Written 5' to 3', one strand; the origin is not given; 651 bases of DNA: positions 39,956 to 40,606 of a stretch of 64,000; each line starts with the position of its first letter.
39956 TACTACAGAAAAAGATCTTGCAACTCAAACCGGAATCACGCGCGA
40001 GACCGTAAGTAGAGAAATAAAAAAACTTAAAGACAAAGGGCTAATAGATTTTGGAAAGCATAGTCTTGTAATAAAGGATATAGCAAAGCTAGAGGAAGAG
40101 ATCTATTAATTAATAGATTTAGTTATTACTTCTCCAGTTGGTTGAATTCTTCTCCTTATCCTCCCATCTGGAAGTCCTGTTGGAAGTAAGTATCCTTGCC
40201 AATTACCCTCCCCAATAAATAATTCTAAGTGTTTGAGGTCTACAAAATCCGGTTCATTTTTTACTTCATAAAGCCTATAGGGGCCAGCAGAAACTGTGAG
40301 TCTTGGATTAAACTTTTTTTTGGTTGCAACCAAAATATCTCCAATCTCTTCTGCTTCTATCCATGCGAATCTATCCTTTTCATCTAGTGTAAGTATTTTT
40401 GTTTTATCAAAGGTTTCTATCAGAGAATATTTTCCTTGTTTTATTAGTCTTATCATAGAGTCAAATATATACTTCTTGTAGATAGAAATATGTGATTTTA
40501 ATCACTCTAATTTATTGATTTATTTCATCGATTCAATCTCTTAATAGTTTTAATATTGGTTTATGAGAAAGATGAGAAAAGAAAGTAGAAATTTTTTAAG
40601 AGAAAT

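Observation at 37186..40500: Two TGTGA-N6-TCACT palindromes flanking a Crp/Fnr-family regulator gene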

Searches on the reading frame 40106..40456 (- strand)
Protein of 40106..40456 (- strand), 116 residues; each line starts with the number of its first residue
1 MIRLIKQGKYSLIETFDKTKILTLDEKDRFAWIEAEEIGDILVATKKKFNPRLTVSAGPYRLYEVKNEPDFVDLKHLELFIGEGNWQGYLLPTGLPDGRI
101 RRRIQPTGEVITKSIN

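Call 7: search_protein_families(library=pfam, proteins=[window:40106-40456:-], max_evalue=0.01)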
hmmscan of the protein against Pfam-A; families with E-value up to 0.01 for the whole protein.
window:40106-40456:- (116 aa): 0 families

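Call 21: find_homologous_proteins(query=window:40109-40456:-, max_evalue=0.00001)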
Query window:40109-40456:- (116 aa): 380 proteins with E <= 0.00001 among 390 candidates; the best 120 are listed.
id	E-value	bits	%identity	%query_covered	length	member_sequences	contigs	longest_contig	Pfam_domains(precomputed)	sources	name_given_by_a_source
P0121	3.8e-71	254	100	100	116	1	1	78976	-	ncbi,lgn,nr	ncbi:MAG TPA: hypothetical protein VHE53_00810 [Patescibacteria group bacterium]|nr:hypothetical pro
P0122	5.9e-48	179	71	98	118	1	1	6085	-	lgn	-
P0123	3.9e-46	174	68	100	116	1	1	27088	-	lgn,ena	-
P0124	2.3e-44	168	65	100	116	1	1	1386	-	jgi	jgi:hypothetical protein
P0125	2.7e-44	168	68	98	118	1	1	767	-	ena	-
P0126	3.0e-44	168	68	98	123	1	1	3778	-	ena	-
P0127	9.3e-44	166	68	97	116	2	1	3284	-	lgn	-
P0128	1.1e-43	166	66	99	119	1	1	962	-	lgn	-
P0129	1.7e-43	165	68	97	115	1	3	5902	-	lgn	-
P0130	4.4e-43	164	67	99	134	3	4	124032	-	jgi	-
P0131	3.4e-42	161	66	97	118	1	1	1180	-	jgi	jgi:hypothetical protein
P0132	9.2e-42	160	66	100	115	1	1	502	-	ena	-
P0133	1.4e-41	159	64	99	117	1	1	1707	-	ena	-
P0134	2.2e-41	158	65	97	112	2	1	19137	-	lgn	-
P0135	8.0e-41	156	66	98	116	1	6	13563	-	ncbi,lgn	-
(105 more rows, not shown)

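Call 28: search_protein_families(library=ncbifam, proteins=[window:40106-40456:-], max_evalue=0.001)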
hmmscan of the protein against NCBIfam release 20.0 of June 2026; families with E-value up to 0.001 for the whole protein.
window:40106-40456:- (116 aa): 0 families

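Call 29: predict_structure(alignment_id=A2)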
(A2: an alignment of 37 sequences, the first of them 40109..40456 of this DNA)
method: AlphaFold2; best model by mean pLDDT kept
length: 116 residues; sequences in the alignment: 37
mean_pLDDT: 74.4   pTM: 0.67
mean pLDDT of the five models: 74.4, 73.0, 70.7, 70.1, 68.7
residues with pLDDT >= 90: 27; 70-90: 50; 50-70: 21; < 50: 18
segments of 3 or more residues with pLDDT < 50: 94-103, 112-116
pLDDT, mean of each block of 10 residues (from residue 1): 90 91 89 71 81 92 77 76 81 45 48 39
secondary structure, 60 per line:
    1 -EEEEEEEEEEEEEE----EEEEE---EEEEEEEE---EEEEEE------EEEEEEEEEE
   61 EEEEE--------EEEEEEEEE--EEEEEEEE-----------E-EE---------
elements in order: E2-15 E20-24 E28-35 E39-44 E51-65 E74-82 E85-92

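Call 36: search_solved_structures(query=A2, max_evalue=10, show_alignments=2)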
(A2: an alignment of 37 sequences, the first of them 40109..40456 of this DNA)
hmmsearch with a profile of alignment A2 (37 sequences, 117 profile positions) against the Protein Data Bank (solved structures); distinct sequences matched with E-value up to 10: 3.
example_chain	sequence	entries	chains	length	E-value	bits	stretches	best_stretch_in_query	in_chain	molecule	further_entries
1i4y_A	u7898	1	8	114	0.26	14.6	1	34-91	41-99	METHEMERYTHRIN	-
3ip3_A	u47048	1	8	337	0.5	13.7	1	32-112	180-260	Oxidoreductase, putative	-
1i4z_A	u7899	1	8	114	0.54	13.6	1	34-87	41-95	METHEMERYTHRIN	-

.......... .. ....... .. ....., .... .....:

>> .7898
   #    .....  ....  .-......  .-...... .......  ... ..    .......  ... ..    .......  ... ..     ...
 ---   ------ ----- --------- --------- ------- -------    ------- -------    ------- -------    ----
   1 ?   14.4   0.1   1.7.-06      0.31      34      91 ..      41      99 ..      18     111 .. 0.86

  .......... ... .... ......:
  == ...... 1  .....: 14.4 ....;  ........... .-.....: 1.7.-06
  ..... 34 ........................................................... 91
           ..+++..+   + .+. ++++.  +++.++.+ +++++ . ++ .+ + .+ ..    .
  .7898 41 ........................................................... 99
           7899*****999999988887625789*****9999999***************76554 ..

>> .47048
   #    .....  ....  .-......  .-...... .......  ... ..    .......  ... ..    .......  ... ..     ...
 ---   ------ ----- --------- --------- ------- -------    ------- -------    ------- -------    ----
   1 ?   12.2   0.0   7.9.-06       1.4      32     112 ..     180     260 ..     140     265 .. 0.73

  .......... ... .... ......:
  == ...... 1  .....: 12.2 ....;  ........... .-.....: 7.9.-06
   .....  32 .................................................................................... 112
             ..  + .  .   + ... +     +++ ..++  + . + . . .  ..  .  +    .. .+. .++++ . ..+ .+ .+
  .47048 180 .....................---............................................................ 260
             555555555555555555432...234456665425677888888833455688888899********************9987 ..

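Call 37: search_protein_families(library=pfam, alignment_id=A2, max_evalue=1)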
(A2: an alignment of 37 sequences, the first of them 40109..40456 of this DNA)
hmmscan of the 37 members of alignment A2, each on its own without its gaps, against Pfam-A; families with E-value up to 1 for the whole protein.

A. member 1, window:40109-40456:- (116 aa): 0 families

B. families by the number of members that match (of 37 scanned): 17 families
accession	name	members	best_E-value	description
PF17802.7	SpaA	4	0.031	Prealbumin-like fold domain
PF17930.7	LpxI_N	3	0.015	LpxI N-terminal domain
PF20111.4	DUF6501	2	0.026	Family of unknown function (DUF6501)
PF22427.2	SMMA_C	1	0.0047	Maltogenic amylase, C-terminal domain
PF16722.10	SAPIS-gp6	1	0.0082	Pathogenicity island protein gp6 in Staphylococcus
PF09535.15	Gmx_para_CXXCG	1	0.025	Protein of unknown function (Gmx_para_CXXCG)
PF08165.16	FerA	1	0.084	FerA (NUC095) domain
PF00614.28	PLDc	1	0.084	Phospholipase D Active site motif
PF23638.1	DUF7145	1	0.099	Domain of unknown function (DUF7145)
PF12163.13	HobA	1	0.11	DNA replication regulator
PF06573.16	Churchill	1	0.13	Churchill protein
PF24684.1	Vgb_lyase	1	0.16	Virginiamycin B lyase family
PF18454.7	Mtd_N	1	0.16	Major tropism determinant N-terminal domain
PF16093.10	PAC4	1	0.17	Proteasome assembly chaperone 4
PF07925.16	RdRP_5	1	0.17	Reovirus RNA-dependent RNA polymerase lambda 3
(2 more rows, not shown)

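Call 63: search_protein_representatives(alignment_id=A2)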
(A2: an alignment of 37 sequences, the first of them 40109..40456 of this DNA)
Query: 37 sequences, 117 profile positions. Proteins with E-value up to 0.001 (for the whole library): 196; up to 1e-10: 144; up to 1e-30: 32. The best 150 are listed.
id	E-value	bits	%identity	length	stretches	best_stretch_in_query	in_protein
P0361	4.3e-44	165.5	-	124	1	1-114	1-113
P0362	5.6e-41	155.5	-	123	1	1-116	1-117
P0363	1.5e-40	154.1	-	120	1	1-112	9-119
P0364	6.4e-40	152.1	-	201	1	1-114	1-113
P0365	1.0e-39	151.4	-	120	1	1-116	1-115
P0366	1.8e-39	150.6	-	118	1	1-112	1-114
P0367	2.4e-39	150.2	-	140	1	1-112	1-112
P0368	1.3e-38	147.8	-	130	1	1-115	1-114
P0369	2.0e-38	147.2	-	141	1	1-115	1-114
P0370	4.3e-38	146.2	-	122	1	1-116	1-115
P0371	6.7e-37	142.3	-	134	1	1-114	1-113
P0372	6.8e-37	142.3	-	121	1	1-115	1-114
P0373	2.8e-36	140.3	-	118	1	1-116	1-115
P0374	5.3e-36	139.4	-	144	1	1-115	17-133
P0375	1.4e-35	138.1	-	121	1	1-116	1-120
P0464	2.7e-15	72.6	-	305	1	6-114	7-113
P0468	7.7e-15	71.2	-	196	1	4-114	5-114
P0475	8.4e-14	67.8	-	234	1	4-113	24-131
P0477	1.1e-13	67.4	-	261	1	2-115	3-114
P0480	1.3e-13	67.2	-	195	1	5-114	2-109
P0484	2.5e-13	66.3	-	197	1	4-113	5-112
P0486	3.2e-13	65.9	-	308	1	2-112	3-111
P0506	2.9e-10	56.4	-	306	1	2-112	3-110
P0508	5.0e-10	55.6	-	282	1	2-113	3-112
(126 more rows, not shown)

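Call 64: search_protein_families(library=pfam, proteins=[P0464, P0486, P0506, P0508, P0477, P0475, P0468, P0484, P0364, P0480], max_evalue=0.01)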
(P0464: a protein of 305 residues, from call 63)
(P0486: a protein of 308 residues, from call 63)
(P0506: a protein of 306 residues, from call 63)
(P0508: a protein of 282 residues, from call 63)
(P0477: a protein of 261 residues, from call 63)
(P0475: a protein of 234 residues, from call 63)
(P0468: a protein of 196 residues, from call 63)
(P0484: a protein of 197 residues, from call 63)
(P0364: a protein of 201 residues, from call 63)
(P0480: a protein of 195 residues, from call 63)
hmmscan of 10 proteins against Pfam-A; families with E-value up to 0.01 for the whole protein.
P0464 (305 aa): 1 family
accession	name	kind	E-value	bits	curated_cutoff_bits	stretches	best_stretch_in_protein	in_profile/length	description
PF11387.14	DUF2795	-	7.5e-16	58.2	25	1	143-192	5-54/54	Protein of unknown function (DUF2795)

P0486 (308 aa): 0 families

P0506 (306 aa): 1 family
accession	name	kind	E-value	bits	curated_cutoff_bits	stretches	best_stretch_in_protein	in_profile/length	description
PF11387.14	DUF2795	-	2.4e-17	63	25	1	140-190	4-54/54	Protein of unknown function (DUF2795)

P0508 (282 aa): 0 families

P0477 (261 aa): 1 family
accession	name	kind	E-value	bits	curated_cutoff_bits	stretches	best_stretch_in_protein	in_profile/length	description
PF11387.14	DUF2795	-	1.8e-11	44.2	25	1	141-192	3-54/54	Protein of unknown function (DUF2795)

P0475 (234 aa): 1 family
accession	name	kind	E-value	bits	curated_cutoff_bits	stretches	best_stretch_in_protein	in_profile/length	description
PF07498.18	Rho_N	-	3.3e-05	24.2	24.9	1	199-234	1-36/43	Rho termination factor, N-terminal domain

P0468 (196 aa): 1 family
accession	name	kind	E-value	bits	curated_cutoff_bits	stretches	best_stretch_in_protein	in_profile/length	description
PF07498.18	Rho_N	-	0.0015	18.9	24.9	1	160-192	2-34/43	Rho termination factor, N-terminal domain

P0484 (197 aa): 0 families

P0364 (201 aa): 1 family
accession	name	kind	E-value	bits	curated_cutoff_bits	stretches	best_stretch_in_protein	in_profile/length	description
PF18905.5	DUF5661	-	3.9e-07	30.8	27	1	142-179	1-32/65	Protein of unknown function (DUF5661)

P0480 (195 aa): 0 families
